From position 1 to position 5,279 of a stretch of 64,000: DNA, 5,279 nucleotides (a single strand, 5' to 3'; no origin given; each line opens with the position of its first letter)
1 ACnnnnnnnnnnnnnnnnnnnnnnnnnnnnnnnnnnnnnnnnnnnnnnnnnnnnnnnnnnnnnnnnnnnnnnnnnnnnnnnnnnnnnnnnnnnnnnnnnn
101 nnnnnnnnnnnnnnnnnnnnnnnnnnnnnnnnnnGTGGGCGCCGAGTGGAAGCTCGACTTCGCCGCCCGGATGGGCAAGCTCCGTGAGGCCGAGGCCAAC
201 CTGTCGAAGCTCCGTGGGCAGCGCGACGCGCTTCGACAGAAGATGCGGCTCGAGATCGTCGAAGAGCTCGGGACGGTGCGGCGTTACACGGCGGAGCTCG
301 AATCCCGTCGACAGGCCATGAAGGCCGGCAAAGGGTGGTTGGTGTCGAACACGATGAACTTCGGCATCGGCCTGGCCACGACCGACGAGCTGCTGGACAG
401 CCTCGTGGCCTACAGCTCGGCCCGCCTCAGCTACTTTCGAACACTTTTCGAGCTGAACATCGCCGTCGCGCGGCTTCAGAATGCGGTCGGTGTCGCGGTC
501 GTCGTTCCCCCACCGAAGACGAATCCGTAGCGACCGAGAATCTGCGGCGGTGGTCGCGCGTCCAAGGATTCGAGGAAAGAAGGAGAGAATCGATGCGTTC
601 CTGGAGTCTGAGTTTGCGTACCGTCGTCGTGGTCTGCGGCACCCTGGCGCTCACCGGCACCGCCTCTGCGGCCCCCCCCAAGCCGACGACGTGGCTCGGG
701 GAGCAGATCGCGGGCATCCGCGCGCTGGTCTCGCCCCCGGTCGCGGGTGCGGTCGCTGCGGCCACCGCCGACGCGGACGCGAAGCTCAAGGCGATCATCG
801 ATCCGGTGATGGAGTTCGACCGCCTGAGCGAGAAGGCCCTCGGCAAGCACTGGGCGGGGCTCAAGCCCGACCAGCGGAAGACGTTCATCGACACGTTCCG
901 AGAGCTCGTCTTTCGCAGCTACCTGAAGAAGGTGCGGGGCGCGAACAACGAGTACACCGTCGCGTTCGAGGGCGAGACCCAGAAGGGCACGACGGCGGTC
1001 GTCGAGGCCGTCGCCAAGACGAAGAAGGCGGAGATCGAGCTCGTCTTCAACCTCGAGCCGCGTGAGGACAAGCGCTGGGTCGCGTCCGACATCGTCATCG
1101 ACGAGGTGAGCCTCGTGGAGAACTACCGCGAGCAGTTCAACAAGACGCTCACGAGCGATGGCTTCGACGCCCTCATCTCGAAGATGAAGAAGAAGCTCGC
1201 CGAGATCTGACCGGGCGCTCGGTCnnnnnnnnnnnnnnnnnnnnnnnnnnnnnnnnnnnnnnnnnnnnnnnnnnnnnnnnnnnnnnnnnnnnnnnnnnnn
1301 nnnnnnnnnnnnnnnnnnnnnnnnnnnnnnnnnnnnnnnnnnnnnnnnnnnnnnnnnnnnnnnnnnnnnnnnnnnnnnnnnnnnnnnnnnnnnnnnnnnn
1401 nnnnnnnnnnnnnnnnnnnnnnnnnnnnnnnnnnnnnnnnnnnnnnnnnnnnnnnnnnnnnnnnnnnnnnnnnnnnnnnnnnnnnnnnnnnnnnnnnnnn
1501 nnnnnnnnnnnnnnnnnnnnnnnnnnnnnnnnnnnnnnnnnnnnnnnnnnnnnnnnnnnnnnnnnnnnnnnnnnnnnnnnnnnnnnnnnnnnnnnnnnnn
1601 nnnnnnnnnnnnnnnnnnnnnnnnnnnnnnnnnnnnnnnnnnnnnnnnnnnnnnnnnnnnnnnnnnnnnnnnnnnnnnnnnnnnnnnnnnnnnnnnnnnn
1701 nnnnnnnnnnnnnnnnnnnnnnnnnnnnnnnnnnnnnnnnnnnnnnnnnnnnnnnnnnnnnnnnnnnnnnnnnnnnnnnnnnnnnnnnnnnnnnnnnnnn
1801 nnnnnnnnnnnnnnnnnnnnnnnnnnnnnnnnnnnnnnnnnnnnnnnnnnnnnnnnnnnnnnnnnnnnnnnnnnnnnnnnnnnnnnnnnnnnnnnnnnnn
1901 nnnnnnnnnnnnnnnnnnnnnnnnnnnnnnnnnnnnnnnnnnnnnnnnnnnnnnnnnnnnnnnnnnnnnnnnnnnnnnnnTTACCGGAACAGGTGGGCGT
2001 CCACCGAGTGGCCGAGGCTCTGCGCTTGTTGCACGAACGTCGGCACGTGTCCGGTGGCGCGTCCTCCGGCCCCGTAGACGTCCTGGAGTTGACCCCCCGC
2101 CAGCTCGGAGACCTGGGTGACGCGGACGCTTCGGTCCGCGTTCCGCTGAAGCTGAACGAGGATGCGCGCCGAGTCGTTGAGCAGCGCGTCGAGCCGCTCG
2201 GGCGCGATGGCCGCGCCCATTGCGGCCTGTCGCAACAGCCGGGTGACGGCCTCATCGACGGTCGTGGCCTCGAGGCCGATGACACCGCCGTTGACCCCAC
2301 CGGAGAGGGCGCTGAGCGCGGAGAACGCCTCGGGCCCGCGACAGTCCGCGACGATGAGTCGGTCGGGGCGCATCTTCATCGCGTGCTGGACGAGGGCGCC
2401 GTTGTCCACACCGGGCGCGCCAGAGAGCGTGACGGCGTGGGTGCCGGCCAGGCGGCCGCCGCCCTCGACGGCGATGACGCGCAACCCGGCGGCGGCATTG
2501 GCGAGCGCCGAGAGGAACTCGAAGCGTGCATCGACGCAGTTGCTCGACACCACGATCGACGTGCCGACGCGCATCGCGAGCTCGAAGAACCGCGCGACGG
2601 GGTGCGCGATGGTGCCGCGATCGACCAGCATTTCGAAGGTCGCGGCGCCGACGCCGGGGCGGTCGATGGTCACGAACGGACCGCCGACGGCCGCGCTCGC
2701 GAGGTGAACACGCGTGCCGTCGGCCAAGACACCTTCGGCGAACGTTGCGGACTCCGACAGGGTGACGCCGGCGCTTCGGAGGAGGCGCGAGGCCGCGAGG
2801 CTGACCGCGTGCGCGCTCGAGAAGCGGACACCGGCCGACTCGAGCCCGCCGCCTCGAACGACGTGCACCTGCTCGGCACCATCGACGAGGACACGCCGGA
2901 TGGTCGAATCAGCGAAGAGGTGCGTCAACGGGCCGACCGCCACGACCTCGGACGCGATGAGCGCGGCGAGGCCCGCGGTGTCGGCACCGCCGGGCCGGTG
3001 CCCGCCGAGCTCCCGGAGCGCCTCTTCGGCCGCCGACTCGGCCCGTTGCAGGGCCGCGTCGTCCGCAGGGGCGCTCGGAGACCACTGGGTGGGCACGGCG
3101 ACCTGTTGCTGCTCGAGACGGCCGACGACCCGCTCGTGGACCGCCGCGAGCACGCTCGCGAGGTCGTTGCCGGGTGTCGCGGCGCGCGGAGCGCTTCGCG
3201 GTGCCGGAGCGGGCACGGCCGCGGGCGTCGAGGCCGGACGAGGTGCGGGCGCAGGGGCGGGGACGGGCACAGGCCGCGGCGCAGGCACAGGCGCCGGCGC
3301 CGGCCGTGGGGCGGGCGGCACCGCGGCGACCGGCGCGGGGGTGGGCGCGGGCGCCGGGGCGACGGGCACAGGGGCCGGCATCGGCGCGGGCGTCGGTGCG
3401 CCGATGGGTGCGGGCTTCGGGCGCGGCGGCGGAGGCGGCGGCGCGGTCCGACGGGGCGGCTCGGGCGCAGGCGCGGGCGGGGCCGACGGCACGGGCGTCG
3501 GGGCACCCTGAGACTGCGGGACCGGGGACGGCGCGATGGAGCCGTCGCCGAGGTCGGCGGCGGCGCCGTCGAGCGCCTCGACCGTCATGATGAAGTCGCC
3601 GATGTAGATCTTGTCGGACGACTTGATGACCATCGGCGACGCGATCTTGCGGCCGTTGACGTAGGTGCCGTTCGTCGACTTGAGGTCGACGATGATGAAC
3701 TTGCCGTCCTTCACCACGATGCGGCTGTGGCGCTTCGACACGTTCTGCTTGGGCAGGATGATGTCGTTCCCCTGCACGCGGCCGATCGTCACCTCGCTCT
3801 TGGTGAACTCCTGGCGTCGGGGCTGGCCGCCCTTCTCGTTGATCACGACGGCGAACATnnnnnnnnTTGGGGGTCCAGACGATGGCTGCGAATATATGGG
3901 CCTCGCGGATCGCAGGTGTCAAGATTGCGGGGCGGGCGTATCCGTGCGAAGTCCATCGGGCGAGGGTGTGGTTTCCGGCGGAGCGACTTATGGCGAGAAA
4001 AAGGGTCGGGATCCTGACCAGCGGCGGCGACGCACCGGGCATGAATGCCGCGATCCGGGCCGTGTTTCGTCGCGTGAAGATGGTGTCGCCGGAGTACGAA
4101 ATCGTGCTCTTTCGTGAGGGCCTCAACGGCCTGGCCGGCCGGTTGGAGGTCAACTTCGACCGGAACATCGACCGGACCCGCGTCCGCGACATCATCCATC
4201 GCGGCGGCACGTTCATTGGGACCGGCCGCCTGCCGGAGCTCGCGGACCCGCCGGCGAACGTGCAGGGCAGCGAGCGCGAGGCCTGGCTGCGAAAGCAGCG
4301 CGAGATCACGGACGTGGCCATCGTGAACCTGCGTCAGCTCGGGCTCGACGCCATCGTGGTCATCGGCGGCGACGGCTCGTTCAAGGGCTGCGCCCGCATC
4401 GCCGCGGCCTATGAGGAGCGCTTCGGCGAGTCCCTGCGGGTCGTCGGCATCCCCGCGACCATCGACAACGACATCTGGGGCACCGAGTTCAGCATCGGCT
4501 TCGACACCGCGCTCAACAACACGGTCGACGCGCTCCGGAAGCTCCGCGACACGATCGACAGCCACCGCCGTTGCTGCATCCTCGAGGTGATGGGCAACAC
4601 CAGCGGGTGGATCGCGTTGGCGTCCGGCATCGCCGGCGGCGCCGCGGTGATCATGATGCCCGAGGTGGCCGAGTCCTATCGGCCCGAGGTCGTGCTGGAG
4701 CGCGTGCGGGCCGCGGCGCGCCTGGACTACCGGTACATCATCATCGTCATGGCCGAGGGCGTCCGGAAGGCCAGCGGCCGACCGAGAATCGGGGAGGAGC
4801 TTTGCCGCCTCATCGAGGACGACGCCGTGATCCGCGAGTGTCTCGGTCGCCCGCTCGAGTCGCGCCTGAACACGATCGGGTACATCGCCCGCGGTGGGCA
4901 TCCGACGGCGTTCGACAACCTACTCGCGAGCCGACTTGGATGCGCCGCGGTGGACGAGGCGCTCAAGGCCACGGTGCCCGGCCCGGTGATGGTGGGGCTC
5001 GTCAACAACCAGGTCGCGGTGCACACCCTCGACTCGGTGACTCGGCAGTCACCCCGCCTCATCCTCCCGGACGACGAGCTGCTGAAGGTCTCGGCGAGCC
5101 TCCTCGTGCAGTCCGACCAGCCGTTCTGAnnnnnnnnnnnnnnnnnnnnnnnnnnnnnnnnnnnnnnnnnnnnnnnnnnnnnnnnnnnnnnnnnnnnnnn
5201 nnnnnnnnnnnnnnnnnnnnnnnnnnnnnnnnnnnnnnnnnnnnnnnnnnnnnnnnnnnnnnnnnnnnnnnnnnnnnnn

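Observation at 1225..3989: FHA domain fused to a catalytically dead CpaF/TadA-type secretion ATPase, in an operon with a tandem-FHA membrane protein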

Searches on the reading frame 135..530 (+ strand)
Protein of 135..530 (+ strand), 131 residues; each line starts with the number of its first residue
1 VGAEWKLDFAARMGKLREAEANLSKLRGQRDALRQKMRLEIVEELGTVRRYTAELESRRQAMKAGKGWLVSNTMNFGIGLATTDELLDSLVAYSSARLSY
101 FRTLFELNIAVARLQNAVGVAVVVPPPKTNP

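Call 3: search_protein_families(library=pfam, proteins=[window:135-530:+], max_evalue=0.1)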
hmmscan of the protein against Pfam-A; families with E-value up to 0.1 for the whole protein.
window:135-530:+ (131 aa): 1 family
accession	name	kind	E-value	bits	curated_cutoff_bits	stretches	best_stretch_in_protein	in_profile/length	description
PF02321.23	OEP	-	4.1e-08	33.7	22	1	3-119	70-187/187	Outer membrane efflux protein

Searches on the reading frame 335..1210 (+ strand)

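Call 3: search_protein_families(library=pfam, proteins=[window:335-1210:+], max_evalue=0.1)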
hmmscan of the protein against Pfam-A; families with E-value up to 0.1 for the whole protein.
window:335-1210:+ (291 aa): 1 family
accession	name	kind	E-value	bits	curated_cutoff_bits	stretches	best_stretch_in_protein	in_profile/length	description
PF05494.18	MlaC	-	5.4e-34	117.8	26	1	145-286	23-166/166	MlaC protein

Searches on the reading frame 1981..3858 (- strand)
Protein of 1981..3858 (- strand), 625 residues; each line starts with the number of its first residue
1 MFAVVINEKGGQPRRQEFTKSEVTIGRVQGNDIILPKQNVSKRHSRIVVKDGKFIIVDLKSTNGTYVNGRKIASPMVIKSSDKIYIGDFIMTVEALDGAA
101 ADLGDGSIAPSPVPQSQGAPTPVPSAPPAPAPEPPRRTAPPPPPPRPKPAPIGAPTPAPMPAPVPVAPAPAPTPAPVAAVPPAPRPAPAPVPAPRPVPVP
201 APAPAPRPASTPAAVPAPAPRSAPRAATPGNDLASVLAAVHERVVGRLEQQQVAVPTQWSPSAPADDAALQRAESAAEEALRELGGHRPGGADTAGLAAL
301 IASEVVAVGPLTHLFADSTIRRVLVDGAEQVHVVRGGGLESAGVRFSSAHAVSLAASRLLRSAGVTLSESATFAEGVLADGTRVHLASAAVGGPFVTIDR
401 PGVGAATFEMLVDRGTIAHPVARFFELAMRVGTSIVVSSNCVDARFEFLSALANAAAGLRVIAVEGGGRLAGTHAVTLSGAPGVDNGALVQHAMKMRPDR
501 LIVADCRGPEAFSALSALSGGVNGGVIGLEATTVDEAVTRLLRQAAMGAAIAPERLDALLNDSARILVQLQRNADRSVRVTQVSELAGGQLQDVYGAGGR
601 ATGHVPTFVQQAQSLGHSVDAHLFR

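Call 3: search_protein_families(library=pfam, proteins=[window:1981-3858:-], max_evalue=0.1)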
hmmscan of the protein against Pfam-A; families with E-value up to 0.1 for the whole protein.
window:1981-3858:- (625 aa): 3 families
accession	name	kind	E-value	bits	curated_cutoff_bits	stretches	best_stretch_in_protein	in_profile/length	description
PF00498.31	FHA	-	2.2e-18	66.9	20.7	1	23-87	1-67/67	FHA domain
PF16697.10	Yop-YscD_cpl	-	5.8e-10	39.7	33.2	1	19-94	15-91/94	Inner membrane component of T3SS, cytoplasmic domain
PF00437.27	T2SSE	-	3.7e-08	32.9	24.9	1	469-566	183-271/370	Type II/IV secretion system protein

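Call 4: search_protein_families(library=ncbifam, proteins=[window:1981-3858:-], max_evalue=0.1)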
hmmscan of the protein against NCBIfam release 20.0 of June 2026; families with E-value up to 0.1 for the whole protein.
window:1981-3858:- (625 aa): 14 families
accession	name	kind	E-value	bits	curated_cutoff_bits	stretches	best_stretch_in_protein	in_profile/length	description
TIGR03819.1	heli_sec_ATPase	hypoth_equivalog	5.3e-35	121.2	373.15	1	273-584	17-339/340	TadA family conjugal transfer-associated ATPase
TIGR03354.1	VI_FHA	hypoth_equivalog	9.3e-19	68.5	120.25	1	16-236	19-248/420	type VI secretion system-associated FHA domain protein TagH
NF049868.1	FhaB_Rv0019c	equivalog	2.6e-17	63.3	125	1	15-91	80-156/158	FHA domain-containing protein FhaB/FipA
TIGR02788.1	VirB11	equivalog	2.9e-15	56.1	249.95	1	421-576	133-300/308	P-type DNA transfer ATPase VirB11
TIGR02782.1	TrbB_P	equivalog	7.4e-15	55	304.55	1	312-589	15-299/303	P-type conjugative transfer ATPase TrbB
NF010469.0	PRK13894.1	subfamily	9e-15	54.8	508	1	380-588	96-309/320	conjugal transfer ATPase TrbB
NF033760.1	gliding_GltG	equivalog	5.9e-14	51.5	650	1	16-191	19-193/650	adventurous gliding motility protein GltG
NF010475.0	PRK13900.1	equivalog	5.5e-13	48.7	389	1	424-581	152-320/333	type IV secretion system ATPase VirB11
NF041660.2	oxygluDhInhib_OdhI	equivalog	8.3e-11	41.9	200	1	17-90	52-124/130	oxoglutarate dehydrogenase inhibitor Odhl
NF010407.0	PRK13833.1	subfamily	7.5e-10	38.7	499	1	386-587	98-304/323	conjugal transfer protein TrbB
NF052573.1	HisKinEspAMyxo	equivalog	2.8e-09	35.6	1400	1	19-88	44-113/755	serine histidine kinase EspA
NF058587.1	archaellum_moto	equivalog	8.1e-09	34.7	550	1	300-544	139-396/527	archaellum flagellar ATPase motor FlaI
NF052403.1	ESX1TransRegEspM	equivalog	9.7e-08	31.2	550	1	5-88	13-94/367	ESX-1 type VII secretion system transcriptional regulator EspM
NF010425.0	PRK13851.1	equivalog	0.00059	18.8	461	1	480-572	219-314/344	type IV secretion system protein VirB11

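Call 5: search_solved_structures(query=window:1981-3858:-, max_evalue=0.01, show_alignments=3)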
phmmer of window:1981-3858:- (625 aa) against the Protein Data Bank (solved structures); distinct sequences matched with E-value up to 0.01: 36.
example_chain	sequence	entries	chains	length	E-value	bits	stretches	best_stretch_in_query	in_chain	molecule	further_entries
8rkd_E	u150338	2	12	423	7.8e-27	97.5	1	297-589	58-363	Pilus assembly ATPase CpaF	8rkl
8rjf_A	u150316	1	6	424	7.9e-27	97.5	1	297-589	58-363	Pilus assembly ATPase CpaF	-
9e24_A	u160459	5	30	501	4.1e-23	85.2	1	165-589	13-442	CpaF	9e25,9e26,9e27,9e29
2kb3_A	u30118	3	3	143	1.1e-08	37.6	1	20-92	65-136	Oxoglutarate dehydrogenase inhibitor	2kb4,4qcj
8p5x_G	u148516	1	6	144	1.1e-08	37.6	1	20-92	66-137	Oxoglutarate dehydrogenase inhibitor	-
6i2q_B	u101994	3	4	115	2.3e-08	36.5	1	21-92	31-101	Glycogen accumulation regulator GarA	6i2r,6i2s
8p5r_G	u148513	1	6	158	4.7e-08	35.5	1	21-92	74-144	Glycogen accumulation regulator GarA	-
2fez_A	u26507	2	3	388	4.9e-08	35.4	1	22-95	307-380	Probable regulatory protein embR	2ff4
2kfu_A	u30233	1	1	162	1.4e-07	33.9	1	21-98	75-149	Rv1827 pThr 22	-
6i2p_D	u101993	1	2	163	1.4e-07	33.8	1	21-98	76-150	Glycogen accumulation regulator GarA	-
2kkl_A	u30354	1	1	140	2e-07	33.4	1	20-91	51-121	Uncharacterized protein Mb1858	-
7rj3_A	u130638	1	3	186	2e-07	33.4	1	21-98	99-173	Glycogen accumulation regulator GarA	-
6cah_A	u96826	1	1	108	2.1e-07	33.3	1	17-91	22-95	ABC transporter ATP-binding/permease protein Rv1747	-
6hc1_A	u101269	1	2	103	3.8e-07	32.4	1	4-91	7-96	GGDEF domain protein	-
6hc0_B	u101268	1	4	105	3.9e-07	32.4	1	4-91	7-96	GGDEF domain protein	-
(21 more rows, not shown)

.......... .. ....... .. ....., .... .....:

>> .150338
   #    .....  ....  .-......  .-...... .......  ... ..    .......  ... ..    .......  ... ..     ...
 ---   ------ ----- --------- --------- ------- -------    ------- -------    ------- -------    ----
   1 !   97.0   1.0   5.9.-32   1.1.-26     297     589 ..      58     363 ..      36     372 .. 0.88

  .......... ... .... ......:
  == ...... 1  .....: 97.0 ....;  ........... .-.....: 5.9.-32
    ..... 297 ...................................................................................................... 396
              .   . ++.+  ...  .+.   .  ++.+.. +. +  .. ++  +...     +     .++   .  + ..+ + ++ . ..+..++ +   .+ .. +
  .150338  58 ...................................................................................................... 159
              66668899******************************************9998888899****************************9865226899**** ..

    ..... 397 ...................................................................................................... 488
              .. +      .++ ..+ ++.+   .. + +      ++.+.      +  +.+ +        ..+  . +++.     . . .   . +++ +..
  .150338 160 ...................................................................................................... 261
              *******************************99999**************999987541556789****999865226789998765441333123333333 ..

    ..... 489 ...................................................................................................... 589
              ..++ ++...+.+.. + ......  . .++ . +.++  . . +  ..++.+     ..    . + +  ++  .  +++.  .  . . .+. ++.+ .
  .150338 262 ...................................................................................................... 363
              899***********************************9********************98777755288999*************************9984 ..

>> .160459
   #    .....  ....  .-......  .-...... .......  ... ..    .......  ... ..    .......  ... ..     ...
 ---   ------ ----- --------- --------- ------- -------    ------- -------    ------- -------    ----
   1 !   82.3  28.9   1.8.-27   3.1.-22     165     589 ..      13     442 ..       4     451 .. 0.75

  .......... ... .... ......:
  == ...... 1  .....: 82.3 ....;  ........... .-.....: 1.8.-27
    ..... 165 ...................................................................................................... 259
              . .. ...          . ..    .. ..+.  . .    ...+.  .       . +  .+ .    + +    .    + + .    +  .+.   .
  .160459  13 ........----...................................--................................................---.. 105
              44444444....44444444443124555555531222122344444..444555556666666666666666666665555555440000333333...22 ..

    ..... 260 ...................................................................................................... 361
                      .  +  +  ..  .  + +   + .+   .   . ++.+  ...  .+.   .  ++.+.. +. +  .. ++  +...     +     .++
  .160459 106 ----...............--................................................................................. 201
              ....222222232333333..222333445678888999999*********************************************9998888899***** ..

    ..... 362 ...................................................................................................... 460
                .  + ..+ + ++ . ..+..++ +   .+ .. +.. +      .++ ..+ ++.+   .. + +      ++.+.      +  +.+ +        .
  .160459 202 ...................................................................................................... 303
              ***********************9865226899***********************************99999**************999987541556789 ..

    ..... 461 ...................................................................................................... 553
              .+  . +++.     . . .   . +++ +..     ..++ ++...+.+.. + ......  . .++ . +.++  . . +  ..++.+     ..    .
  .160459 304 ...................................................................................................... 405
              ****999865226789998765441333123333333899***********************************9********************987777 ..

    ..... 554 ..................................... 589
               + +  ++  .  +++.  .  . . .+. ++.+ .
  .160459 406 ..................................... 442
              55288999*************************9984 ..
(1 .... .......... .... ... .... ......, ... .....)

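Call 8: find_encoding_contigs(protein=window:1981-3858:-, flank=10000, max_places=4)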
Protein window:1981-3858:- (625 aa): no gene with exactly this product is on record in the collection.

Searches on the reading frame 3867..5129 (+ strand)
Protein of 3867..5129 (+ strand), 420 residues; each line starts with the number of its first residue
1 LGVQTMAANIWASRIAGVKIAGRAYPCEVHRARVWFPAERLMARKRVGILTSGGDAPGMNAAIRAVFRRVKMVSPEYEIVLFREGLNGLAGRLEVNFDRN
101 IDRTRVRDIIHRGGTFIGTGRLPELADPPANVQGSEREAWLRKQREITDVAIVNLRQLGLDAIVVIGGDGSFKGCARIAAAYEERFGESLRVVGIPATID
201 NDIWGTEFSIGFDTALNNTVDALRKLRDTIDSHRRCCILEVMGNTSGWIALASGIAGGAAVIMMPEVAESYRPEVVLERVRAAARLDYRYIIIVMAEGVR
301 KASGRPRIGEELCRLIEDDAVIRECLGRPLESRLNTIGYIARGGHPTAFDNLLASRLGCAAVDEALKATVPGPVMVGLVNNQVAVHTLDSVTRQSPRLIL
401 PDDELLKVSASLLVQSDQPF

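Call 3: search_protein_families(library=pfam, proteins=[window:3867-5129:+], max_evalue=0.1)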
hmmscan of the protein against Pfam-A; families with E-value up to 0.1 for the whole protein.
window:3867-5129:+ (420 aa): 3 families
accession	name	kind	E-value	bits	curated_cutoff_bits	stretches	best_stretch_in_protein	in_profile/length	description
PF00365.25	PFK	-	8.4e-84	281.6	30.9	1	46-363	1-275/277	Phosphofructokinase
PF01513.26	NAD_kinase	-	0.0049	17.6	25.5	1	145-181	58-94/130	ATP-NAD kinase N-terminal domain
PF00781.29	DAGK_cat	-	0.051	13.6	23.6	0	153-197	49-89/125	Diacylglycerol kinase catalytic domain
